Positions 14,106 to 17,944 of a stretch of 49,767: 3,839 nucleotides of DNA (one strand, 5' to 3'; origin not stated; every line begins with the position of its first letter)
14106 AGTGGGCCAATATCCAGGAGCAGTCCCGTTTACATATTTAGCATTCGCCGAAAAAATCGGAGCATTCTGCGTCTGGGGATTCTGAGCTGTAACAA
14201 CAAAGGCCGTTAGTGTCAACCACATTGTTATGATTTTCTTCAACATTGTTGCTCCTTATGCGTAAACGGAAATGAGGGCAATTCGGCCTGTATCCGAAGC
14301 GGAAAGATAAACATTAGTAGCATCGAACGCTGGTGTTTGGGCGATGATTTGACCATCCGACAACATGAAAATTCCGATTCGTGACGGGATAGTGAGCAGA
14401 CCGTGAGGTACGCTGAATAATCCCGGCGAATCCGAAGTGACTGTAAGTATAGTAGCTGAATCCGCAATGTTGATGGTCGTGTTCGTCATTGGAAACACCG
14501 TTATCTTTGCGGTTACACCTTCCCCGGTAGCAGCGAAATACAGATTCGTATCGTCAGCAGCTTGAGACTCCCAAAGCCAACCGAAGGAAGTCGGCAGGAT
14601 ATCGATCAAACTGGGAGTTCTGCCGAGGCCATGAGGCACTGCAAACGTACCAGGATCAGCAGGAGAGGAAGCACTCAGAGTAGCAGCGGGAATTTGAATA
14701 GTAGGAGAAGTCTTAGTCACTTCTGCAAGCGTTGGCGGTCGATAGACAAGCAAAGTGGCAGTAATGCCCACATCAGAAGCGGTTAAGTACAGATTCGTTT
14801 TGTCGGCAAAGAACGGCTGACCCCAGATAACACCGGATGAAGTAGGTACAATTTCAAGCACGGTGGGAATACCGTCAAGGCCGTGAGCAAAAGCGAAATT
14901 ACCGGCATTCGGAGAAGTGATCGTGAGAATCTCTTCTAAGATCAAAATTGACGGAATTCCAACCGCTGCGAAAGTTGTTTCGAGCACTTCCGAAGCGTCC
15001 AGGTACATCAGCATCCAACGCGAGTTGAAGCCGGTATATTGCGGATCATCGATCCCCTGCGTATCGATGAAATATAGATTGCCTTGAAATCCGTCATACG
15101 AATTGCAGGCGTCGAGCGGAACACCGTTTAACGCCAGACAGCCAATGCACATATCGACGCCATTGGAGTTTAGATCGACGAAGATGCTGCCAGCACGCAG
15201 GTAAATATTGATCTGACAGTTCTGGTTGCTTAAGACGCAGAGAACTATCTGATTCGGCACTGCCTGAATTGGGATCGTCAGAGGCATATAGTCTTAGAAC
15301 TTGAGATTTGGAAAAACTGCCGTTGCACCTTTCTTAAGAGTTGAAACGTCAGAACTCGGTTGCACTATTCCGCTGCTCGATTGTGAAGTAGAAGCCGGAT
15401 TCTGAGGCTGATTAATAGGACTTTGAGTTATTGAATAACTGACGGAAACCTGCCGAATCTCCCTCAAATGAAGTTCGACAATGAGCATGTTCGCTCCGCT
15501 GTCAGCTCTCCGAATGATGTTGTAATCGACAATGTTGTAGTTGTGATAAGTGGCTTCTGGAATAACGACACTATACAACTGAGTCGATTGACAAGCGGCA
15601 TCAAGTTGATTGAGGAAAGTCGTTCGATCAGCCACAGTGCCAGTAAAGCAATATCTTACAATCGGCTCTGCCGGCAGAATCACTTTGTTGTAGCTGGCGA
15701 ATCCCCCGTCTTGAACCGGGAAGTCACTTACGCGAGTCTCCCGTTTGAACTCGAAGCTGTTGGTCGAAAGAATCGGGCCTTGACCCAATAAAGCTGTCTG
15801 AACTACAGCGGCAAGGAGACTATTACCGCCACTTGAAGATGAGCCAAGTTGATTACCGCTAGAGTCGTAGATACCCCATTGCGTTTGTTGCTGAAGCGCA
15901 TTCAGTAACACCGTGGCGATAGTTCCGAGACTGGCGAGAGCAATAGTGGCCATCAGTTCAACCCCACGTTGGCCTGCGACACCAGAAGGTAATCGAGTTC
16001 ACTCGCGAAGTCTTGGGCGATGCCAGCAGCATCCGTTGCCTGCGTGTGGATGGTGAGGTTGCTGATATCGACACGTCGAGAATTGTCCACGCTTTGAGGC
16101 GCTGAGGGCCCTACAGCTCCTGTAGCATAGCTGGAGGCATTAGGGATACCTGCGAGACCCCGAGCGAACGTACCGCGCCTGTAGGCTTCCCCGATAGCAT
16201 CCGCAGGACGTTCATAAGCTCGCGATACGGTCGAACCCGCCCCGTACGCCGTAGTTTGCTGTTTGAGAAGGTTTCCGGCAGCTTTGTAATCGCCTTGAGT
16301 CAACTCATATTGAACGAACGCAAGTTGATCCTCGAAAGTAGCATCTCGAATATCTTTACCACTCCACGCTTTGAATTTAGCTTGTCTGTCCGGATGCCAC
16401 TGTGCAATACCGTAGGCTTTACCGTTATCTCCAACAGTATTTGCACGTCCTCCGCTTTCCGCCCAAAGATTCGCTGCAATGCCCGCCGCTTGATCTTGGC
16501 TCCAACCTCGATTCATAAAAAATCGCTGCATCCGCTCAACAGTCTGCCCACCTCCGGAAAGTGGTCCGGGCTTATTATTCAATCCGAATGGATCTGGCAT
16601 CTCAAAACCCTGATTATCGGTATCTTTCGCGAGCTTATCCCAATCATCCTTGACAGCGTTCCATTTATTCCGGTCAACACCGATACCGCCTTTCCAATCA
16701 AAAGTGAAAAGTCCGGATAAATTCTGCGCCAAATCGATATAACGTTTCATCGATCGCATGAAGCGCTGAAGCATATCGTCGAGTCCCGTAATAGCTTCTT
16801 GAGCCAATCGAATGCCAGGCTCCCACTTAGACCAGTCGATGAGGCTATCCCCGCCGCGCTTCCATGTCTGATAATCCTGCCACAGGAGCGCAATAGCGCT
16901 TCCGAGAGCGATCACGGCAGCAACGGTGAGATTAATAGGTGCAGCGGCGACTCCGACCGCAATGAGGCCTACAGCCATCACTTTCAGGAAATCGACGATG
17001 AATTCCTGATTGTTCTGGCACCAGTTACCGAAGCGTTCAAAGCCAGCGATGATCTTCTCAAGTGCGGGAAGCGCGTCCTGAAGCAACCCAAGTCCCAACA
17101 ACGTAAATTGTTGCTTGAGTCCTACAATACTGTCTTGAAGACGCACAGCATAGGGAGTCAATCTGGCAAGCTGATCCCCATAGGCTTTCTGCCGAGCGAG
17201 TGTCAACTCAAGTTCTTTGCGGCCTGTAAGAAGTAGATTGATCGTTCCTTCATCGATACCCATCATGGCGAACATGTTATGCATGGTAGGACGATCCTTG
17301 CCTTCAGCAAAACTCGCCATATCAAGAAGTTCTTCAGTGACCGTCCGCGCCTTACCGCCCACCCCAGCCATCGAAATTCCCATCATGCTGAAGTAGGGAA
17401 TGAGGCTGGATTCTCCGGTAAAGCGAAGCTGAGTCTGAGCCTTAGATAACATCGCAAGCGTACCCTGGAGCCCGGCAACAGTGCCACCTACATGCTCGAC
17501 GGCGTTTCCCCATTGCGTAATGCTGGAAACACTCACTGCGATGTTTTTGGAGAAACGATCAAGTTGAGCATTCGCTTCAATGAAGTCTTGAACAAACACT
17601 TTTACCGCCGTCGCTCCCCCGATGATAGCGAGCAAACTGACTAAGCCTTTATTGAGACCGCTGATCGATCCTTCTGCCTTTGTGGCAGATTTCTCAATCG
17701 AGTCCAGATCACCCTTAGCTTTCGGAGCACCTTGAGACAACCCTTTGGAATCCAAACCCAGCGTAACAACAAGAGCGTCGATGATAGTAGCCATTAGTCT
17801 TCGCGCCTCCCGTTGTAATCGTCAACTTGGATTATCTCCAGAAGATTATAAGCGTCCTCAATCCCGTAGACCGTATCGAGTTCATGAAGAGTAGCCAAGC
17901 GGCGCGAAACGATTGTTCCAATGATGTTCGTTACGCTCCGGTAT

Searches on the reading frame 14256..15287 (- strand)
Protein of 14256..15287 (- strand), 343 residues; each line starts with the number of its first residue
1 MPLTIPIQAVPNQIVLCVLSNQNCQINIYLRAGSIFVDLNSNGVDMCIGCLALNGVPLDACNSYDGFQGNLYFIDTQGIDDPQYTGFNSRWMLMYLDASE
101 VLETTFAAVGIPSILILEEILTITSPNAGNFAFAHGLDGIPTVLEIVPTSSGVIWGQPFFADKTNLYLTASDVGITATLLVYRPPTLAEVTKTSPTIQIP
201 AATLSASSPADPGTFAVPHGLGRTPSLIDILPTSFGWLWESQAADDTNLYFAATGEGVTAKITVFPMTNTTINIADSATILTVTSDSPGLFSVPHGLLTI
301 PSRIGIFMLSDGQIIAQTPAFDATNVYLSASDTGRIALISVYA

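Call 74: search_protein_families(library=pfam, proteins=[window:14256-15287:-], max_evalue=0.001)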
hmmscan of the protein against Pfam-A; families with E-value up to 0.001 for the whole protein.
window:14256-15287:- (343 aa): 1 family
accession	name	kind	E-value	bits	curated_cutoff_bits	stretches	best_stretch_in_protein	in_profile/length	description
PF22479.2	Pam3_gp18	-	1.1e-15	58.4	24.2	1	4-97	3-100/101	Cyanophage baseplate Pam3 plug gp18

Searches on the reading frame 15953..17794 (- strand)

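Call 74: search_protein_families(library=pfam, proteins=[window:15953-17794:-], max_evalue=0.001)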
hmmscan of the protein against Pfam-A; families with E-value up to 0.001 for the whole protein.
window:15953-17794:- (613 aa): 1 family
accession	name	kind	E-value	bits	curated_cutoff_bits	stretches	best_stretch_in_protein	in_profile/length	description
PF18013.6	Phage_lysozyme2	-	1.3e-24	87.4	28.2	1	419-544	3-133/140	Phage tail lysozyme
